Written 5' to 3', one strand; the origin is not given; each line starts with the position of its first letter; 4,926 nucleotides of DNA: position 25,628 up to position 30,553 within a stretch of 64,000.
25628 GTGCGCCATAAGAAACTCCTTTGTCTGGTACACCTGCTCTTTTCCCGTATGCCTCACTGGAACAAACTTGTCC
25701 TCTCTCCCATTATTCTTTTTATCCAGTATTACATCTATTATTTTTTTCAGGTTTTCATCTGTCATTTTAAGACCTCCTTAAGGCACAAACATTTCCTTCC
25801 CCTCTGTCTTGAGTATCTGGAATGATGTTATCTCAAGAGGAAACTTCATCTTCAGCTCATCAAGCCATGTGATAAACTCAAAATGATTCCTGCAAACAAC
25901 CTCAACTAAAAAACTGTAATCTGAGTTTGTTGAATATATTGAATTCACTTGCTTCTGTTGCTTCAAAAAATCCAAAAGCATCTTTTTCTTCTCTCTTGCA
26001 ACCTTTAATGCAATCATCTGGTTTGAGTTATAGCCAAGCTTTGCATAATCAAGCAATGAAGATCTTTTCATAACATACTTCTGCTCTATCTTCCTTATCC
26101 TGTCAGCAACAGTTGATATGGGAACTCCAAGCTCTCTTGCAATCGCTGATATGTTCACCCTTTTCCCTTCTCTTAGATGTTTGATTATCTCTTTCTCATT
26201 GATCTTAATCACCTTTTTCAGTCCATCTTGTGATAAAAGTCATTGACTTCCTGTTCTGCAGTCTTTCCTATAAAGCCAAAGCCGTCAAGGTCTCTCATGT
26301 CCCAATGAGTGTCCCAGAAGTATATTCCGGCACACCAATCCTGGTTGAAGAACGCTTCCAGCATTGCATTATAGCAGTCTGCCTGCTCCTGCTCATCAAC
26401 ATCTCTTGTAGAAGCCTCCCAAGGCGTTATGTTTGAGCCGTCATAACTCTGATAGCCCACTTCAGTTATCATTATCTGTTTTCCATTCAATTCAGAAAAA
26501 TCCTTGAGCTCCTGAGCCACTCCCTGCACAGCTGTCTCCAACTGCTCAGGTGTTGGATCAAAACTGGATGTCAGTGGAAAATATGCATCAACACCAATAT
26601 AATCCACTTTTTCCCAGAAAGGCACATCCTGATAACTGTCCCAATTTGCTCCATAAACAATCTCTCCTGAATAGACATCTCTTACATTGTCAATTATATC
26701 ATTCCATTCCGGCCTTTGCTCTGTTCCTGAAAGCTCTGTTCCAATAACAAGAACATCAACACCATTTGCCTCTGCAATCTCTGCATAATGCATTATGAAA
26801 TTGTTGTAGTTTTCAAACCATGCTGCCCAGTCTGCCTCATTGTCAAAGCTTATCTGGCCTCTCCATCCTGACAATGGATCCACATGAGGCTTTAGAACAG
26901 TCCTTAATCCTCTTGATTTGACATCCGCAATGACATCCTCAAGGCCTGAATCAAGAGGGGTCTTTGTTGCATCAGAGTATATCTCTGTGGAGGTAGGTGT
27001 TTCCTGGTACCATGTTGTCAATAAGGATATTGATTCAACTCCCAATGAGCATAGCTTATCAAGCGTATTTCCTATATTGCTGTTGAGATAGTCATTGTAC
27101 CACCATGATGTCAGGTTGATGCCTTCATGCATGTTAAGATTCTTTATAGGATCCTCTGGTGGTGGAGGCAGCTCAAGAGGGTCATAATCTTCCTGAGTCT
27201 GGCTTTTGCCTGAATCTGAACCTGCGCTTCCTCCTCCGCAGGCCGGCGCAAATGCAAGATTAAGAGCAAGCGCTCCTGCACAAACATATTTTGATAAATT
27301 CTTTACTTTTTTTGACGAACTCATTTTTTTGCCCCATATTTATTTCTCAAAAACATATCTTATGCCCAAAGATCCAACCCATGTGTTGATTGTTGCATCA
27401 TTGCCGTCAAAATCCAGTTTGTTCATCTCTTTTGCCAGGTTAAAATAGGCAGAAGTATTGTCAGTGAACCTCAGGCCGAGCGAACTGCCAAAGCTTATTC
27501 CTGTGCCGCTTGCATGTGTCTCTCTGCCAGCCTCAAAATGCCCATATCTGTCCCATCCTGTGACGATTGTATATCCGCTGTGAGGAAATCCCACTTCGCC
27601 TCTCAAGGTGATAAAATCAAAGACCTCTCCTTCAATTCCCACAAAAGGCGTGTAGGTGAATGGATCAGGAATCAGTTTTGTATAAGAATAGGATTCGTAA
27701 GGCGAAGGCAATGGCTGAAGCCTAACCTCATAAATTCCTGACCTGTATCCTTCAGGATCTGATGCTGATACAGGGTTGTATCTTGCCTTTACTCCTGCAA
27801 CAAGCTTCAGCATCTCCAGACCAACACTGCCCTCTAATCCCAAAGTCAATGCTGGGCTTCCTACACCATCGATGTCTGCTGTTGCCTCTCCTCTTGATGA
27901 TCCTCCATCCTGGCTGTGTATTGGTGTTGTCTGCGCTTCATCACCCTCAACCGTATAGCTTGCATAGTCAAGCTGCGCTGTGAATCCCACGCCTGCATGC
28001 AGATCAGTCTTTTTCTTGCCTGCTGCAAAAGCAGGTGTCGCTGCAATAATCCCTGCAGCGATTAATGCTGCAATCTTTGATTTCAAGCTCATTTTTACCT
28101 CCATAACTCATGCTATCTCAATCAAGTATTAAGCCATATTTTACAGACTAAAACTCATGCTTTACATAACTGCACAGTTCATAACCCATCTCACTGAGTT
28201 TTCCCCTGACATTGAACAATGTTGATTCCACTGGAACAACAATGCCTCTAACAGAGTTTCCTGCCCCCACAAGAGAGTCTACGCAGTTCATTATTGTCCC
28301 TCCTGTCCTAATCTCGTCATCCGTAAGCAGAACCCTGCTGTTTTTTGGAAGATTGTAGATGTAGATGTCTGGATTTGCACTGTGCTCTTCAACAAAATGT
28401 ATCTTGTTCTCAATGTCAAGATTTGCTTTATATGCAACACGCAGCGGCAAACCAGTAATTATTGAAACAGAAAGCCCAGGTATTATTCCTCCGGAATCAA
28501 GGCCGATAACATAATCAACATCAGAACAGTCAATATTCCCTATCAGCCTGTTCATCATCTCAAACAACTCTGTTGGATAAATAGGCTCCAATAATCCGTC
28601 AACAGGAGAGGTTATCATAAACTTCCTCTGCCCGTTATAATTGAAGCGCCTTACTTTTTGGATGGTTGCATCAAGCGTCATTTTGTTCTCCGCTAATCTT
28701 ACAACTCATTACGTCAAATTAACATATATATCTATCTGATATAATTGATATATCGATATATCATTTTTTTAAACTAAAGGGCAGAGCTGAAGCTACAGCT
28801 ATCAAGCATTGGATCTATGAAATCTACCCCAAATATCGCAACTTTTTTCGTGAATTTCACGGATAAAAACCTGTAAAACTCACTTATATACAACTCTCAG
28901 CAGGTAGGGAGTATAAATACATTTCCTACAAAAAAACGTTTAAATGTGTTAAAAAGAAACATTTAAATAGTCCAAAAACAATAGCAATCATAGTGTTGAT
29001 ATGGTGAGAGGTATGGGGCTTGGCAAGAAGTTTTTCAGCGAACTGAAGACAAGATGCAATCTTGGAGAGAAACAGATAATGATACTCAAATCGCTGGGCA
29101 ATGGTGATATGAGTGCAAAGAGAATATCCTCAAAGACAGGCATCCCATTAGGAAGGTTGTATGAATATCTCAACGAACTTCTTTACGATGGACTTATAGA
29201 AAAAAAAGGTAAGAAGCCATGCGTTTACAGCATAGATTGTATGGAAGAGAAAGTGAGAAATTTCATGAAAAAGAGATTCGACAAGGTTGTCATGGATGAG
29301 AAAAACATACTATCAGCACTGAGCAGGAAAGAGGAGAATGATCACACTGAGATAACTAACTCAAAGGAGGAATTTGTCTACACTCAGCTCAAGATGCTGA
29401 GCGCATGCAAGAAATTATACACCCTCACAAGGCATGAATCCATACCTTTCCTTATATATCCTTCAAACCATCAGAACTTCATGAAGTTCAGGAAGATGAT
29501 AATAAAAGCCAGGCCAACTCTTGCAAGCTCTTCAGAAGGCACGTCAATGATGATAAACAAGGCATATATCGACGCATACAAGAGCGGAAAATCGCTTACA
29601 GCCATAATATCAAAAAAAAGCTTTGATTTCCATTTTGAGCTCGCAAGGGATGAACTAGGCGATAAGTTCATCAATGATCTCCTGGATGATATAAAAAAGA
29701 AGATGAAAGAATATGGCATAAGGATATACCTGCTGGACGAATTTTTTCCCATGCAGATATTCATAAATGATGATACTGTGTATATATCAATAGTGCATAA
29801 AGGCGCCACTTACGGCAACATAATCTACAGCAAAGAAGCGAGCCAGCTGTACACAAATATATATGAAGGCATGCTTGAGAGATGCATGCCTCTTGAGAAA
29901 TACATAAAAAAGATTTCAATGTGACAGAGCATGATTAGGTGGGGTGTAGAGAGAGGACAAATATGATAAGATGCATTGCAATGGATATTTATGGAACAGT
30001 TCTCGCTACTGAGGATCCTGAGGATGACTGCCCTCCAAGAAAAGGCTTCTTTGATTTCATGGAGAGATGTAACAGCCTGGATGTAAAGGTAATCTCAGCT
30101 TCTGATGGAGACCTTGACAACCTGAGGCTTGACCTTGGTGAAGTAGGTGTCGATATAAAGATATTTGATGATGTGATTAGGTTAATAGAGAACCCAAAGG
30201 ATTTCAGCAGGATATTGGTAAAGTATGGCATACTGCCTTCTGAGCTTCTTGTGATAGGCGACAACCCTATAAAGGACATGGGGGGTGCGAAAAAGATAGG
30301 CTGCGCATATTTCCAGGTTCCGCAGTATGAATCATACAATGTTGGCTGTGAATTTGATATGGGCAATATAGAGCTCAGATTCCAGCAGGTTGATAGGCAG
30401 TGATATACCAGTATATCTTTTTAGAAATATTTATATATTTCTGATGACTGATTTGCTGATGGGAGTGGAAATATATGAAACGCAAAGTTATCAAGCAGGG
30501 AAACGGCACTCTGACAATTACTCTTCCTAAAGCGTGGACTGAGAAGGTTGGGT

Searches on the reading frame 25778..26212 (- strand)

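Call 76: search_protein_families(library=pfam, max_evalue=0.001, proteins=[window:25778-26212:-])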
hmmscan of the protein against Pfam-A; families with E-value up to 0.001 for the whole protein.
window:25778-26212:- (144 aa): 5 families
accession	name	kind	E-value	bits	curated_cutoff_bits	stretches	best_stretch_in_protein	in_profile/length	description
PF13412.12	HTH_24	-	9.8e-06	25.5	21.9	1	5-43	4-42/48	Winged helix-turn-helix DNA-binding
PF13404.12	HTH_AsnC-type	-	4e-05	23.8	27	1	8-41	7-40/42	AsnC-type helix-turn-helix domain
PF04967.18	HTH_10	-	0.00049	20.3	23.1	1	17-45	22-50/53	HTH DNA binding domain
PF17805.7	AsnC_trans_reg2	-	0.00055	20.5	27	0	58-135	1-80/86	AsnC-like ligand binding domain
PF13384.12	HTH_23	-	0.00058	20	24.6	0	8-41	9-39/50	Homeodomain-like domain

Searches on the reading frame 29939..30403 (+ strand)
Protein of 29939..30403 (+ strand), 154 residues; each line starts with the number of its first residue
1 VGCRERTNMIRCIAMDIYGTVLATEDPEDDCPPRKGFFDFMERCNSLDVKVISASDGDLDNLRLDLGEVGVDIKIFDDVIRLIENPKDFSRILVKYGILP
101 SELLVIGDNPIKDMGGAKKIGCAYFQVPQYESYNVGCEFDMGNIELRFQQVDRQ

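Call 76: search_protein_families(library=pfam, max_evalue=0.001, proteins=[window:29939-30403:+])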
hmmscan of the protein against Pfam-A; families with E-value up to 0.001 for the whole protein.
window:29939-30403:+ (154 aa): 2 families
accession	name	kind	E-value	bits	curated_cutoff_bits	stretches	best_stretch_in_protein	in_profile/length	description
PF00702.32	Hydrolase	-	1.8e-07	32.2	26.4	1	28-121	94-191/191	haloacid dehalogenase-like hydrolase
PF13242.12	Hydrolase_like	-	8.1e-05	22.9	22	1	89-125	10-46/75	HAD-hyrolase-like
